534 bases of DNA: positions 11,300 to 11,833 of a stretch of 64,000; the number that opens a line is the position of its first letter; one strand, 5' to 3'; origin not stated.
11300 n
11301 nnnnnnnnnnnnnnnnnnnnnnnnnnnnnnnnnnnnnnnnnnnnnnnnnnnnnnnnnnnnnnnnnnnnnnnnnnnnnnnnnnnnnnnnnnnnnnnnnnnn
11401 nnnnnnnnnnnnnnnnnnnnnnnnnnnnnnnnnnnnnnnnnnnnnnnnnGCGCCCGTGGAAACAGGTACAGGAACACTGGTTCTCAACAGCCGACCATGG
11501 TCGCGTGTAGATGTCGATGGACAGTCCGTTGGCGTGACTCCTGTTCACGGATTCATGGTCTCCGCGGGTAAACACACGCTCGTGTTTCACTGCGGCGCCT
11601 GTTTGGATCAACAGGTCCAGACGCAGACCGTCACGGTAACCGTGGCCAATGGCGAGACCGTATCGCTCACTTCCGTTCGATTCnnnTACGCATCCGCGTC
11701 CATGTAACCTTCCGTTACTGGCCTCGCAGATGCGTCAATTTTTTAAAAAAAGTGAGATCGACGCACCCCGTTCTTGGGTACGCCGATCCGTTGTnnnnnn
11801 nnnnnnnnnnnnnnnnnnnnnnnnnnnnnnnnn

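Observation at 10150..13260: High-GC signalling block: Ser/Thr kinase-PEGA, GGDEF cyclase, [2Fe-2S] ferredoxin-like protein and a 69-aa cassette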

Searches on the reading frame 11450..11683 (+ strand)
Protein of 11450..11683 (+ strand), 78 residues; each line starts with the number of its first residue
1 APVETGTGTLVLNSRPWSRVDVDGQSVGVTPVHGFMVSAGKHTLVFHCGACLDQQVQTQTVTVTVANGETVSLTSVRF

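Call 40: search_protein_families(library=pfam, alignment_id=A3, max_evalue=0.01)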
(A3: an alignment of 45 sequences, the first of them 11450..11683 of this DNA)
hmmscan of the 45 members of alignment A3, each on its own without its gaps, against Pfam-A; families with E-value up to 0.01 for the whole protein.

A. member 1, window:11450-11683:+ (78 aa): 1 family
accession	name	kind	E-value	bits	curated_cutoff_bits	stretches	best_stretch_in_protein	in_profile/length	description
PF08308.17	PEGA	-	8.1e-05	22.9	20.8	1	8-45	2-40/71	PEGA domain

B. families by the number of members that match (of 45 scanned): 5 families
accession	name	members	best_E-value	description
PF08308.17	PEGA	43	1e-08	PEGA domain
PF14803.11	Zn_ribbon_Nudix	1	0.00047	Nudix N-terminal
PF11008.14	DUF2846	1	0.0073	Protein of unknown function (DUF2846)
PF00801.26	PKD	1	0.0081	PKD domain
PF22352.2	K319L-like_PKD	1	0.0096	K319L-like, PKD domain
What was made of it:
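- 11450..11683 (+): C-terminal extracytoplasmic PEGA-type beta-sandwich domain with a conserved CxxC pair (C477, C480). PEGA 22.9 bits against a 20.8 cut-off when scanned alone, and 43/45 homologues hit PEGA (call 40).
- On PEGA domain (Pfam PF08308): 43/45 homologous domains match, best E 1e-8 (call 40).
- Checked: PEGA scores 17.0 (<20.8) in the whole protein but 22.9 (>20.8) for the isolated domain, and 43 of 45 homologous C-termini hit PEGA (call 40).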

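Call 41: search_solved_structures(query=A3, max_evalue=1, show_alignments=2)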
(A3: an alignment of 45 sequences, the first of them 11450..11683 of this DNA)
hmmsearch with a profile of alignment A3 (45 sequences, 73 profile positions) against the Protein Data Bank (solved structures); distinct sequences matched with E-value up to 1: 5.
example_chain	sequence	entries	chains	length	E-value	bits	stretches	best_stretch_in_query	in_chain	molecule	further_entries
9gbc_A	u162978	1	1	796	0.057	16.7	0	12-66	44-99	TonB-linked outer membrane receptor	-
4ak1_A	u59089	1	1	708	0.077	16.3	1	27-64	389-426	BT_4661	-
4xhp_A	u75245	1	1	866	0.24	14.7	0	31-66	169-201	ParM hybrid fusion protein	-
1hk6_A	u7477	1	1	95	0.84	13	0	10-41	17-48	EXOCYST COMPLEX COMPONENT SEC5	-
1uad_C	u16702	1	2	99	0.99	12.8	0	10-41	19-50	Exocyst complex component Sec5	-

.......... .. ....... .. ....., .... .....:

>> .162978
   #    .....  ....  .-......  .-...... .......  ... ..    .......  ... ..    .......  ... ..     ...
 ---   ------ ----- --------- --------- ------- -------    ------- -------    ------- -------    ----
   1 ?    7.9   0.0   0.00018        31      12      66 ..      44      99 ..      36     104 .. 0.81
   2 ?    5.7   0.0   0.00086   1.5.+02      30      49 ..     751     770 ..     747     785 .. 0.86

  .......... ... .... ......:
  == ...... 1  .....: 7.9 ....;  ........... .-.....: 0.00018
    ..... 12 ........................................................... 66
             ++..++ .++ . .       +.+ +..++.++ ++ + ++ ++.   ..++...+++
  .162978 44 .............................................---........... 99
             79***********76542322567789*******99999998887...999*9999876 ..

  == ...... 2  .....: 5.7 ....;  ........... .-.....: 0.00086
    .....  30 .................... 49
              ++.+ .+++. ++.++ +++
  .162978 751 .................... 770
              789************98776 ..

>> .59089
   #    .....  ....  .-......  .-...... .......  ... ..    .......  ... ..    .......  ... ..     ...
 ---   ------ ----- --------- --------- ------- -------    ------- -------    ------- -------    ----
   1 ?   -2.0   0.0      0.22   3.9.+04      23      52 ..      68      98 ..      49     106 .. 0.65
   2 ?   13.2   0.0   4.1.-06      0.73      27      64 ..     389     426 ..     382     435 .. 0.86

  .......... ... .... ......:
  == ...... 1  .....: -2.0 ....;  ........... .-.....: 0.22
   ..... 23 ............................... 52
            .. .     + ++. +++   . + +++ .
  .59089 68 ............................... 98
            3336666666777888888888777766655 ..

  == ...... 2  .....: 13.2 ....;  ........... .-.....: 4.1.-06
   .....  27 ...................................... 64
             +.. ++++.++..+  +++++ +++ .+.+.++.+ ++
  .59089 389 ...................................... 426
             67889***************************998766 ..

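Call 76: predict_structure(alignment_id=A6)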
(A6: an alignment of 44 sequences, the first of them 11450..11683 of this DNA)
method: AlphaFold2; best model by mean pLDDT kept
length: 78 residues; sequences in the alignment: 44
mean_pLDDT: 90.4   pTM: 0.78
mean pLDDT of the five models: 90.4, 89.6, 88.3, 87.9, 87.6
residues with pLDDT >= 90: 60; 70-90: 11; 50-70: 7; < 50: 0
segments of 3 or more residues with pLDDT < 50: none
pLDDT, mean of each block of 10 residues (from residue 1): 79 95 96 95 93 79 96 90
secondary structure, 60 per line:
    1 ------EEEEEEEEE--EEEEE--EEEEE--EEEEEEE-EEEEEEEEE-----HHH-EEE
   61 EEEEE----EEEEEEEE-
elements in order: E7-15 E18-22 E25-29 E32-38 E40-48 E58-65 E70-77
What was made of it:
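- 11450..11683 (+): The AlphaFold model has pLDDT 90.4 and 7 strands (call 76).
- On PEGA domain (Pfam PF08308): The model is a confident 7-strand sandwich (pLDDT 90.4, call 76).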

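Call 79: fold_search(model_id=the predicted structure, library=pdb)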
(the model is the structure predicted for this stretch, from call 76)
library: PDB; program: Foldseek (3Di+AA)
matches with E <= 10: 410; with E <= 0.001: 0
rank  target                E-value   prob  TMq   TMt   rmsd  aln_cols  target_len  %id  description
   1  9k1u_B                5.4e-03  1.00  0.59  0.60   3.8        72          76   11  crystal structure of Rtks and Ppka complex (released 2025-10-22)
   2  9k1u_D                7.2e-03  1.00  0.51  0.51   5.5        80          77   14  crystal structure of Rtks and Ppka complex (released 2025-10-22)
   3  6hif_Y                3.3e-02  1.00  0.59  0.54   5.0        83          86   11  Kuenenia stuttgartiensis hydrazine dehydrogenase complex (released 2019-04-17)
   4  3pe9_A                3.3e-02  0.96  0.39  0.35   5.9        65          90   14  Structures of Clostridium thermocellum CbhA fibronectin(III)-like modules (released 2011-11-23)
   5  3pe9_B                3.7e-02  0.82  0.35  0.32   9.1        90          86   12  Structures of Clostridium thermocellum CbhA fibronectin(III)-like modules (released 2011-11-23)
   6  8fia_A                4.4e-02  0.99  0.59  0.04   4.9        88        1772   18  The structure of fly Teneurin self assembly (released 2023-05-03)
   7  7pjh_A                6.8e-02  1.00  0.63  0.18   4.8        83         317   17  Crystal structure of the human spliceosomal maturation factor AAR2 bound to the RNAse H domain of PRPF8 (released 2022-11-02)
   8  3pe9_D                7.2e-02  0.66  0.37  0.35   9.3        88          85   14  Structures of Clostridium thermocellum CbhA fibronectin(III)-like modules (released 2011-11-23)
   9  7kgz_A                1.0e-01  0.91  0.42  0.07   9.6        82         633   17  FMN-binding beta-glucuronidase from Roseburia hominis (released 2021-11-10)
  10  8ges_A                1.1e-01  0.98  0.43  0.06   3.5        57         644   21  R. hominis 2 beta-glucuronidase bound to UNC10201652-glucuronide (released 2024-02-14)
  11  7s8u                  1.1e-01  0.97  0.55  0.09   3.7        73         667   16  Cryo-EM structure of a mammalian peptide transporter (PepT1/slc15a1) in nanodisc (released 2022-07-20)
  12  2kl6_MODEL_1_A        1.2e-01  0.98  0.46  0.35   6.3        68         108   15  Solution NMR structure of the CARDB domain of PF1109 from Pyrococcus furiosus. Northeast Structural Genomics C (released 2009-08-25)
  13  1qmu_A                1.2e-01  0.94  0.52  0.13   5.7        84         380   13  Duck carboxypeptidase D domain II (released 2000-10-13)
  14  3fip_B                1.2e-01  0.54  0.34  0.10   7.5        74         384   15  Crystal structure of Usher PapC translocation pore (released 2009-09-08)
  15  8get_C                1.3e-01  0.87  0.43  0.06  13.0        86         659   16  R. hominis 2 beta-glucuronidase bound to norquetiapine-glucuronide (released 2024-03-20)
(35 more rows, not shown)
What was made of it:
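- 11450..11683 (+): Foldseek matches are weak: Serratia RtkS-PpkA complex chain 9k1u_B at TM 0.59-0.60, and the carboxypeptidase D regulatory domain (call 79).
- On PEGA domain (Pfam PF08308): The best are 9k1u_B (TM 0.6) and the carboxypeptidase D regulatory domain (prob 0.94, TM 0.52) (call 79).
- Closest known: Serratia marcescens PpkA. Same: It is the best Foldseek match of the modelled C-terminal domain (TM 0.59-0.60, E 5e-3, call 79).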
